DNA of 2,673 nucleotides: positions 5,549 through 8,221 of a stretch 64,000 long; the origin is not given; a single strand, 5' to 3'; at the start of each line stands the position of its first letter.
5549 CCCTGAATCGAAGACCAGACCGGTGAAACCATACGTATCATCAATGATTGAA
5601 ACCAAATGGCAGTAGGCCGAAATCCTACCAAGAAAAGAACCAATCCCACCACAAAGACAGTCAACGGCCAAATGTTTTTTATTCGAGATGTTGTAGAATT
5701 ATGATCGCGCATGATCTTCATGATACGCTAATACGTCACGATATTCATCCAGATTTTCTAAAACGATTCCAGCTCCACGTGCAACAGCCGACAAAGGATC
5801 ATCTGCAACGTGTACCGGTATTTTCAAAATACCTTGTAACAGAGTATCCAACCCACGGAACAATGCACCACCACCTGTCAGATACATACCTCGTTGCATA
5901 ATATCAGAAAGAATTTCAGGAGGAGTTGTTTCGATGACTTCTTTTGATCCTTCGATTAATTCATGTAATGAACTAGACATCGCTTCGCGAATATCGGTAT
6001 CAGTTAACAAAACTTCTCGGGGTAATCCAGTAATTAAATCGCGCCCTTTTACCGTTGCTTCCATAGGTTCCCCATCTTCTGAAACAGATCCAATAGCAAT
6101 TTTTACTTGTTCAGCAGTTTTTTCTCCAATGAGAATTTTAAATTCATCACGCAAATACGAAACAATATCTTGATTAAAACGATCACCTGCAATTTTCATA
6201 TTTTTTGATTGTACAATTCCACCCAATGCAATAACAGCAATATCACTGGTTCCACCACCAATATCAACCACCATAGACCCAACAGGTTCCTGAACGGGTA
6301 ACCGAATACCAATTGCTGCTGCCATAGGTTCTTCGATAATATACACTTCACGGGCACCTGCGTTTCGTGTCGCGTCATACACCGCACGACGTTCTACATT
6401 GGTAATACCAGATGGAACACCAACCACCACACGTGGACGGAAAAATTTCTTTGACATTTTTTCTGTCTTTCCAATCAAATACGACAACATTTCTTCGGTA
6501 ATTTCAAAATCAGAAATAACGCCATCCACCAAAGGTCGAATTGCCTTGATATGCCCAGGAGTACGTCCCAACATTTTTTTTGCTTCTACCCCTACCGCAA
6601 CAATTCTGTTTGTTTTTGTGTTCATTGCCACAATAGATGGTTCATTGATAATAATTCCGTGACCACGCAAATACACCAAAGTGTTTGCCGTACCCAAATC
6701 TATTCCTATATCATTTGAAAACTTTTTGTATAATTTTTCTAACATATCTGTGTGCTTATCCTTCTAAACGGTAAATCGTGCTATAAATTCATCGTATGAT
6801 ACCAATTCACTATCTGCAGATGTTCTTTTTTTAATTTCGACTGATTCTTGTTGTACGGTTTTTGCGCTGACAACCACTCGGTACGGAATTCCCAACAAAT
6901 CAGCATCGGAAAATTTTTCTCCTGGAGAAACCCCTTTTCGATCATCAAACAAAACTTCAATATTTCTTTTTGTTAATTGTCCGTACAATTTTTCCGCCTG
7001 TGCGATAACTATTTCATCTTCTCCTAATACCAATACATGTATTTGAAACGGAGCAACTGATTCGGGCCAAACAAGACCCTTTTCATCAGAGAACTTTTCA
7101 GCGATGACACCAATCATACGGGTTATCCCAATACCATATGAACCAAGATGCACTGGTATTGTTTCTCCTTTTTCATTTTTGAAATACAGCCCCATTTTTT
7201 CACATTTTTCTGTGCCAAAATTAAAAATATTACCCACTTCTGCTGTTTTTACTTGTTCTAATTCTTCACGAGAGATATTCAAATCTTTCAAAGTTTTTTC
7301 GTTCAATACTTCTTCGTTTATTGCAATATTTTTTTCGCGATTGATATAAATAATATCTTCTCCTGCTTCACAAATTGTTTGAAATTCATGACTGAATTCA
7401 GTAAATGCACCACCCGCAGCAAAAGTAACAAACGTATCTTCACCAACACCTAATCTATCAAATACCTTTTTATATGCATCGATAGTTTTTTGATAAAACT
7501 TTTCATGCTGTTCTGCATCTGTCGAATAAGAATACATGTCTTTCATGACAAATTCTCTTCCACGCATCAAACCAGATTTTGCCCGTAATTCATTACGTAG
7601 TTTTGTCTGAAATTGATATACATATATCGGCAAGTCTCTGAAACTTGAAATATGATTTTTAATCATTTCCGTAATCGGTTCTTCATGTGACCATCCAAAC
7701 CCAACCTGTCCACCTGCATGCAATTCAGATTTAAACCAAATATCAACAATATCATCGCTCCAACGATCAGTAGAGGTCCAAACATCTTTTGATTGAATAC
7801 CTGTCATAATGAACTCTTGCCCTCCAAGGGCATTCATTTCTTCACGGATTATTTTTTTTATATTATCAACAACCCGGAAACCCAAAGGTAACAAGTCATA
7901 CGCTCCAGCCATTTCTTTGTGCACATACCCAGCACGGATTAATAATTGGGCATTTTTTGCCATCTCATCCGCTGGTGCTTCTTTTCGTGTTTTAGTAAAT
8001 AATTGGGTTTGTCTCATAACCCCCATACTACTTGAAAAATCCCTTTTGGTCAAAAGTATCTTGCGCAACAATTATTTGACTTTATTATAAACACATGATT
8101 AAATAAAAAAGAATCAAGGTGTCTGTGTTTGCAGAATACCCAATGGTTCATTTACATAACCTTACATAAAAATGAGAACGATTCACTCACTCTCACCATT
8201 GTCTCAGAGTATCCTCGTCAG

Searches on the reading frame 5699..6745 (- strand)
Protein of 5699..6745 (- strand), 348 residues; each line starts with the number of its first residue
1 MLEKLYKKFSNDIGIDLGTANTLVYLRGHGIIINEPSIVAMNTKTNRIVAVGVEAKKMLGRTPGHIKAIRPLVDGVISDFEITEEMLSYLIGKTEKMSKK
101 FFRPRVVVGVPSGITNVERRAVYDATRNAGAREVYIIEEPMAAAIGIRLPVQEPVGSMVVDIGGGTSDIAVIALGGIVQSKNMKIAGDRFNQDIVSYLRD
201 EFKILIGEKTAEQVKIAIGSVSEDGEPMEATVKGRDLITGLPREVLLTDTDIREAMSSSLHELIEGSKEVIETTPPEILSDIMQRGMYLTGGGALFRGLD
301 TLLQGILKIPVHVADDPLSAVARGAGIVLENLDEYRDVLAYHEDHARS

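Call 107: search_protein_families(library=pfam, proteins=[window:5699-6745:-], max_evalue=0.00001)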
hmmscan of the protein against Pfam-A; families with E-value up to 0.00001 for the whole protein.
window:5699-6745:- (348 aa): 3 families
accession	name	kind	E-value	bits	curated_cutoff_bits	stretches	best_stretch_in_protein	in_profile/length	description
PF06723.19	MreB_Mbl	-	1.7e-137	458.1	27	1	10-335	1-325/327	MreB/Mbl protein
PF00012.26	HSP70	-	5.9e-16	58.3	20.6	1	81-205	112-241/599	Hsp70 protein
PF14450.12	FtsA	-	3e-11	44.2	31.8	1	158-316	1-112/127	Cell division protein FtsA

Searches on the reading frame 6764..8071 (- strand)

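Call 80: search_protein_families(library=pfam, proteins=[window:6764-8071:-], max_evalue=0.00001)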
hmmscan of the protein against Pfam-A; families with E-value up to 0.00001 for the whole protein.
window:6764-8071:- (435 aa): 2 families
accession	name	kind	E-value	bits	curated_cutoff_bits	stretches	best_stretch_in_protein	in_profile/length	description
PF00587.30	tRNA-synt_2b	-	2.6e-26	93.2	29.3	1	129-326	17-178/179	tRNA synthetase class II core domain (G, H, P, S and T)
PF03129.25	HGTP_anticodon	-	2.6e-19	69.6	21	1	343-432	1-90/94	Anticodon binding domain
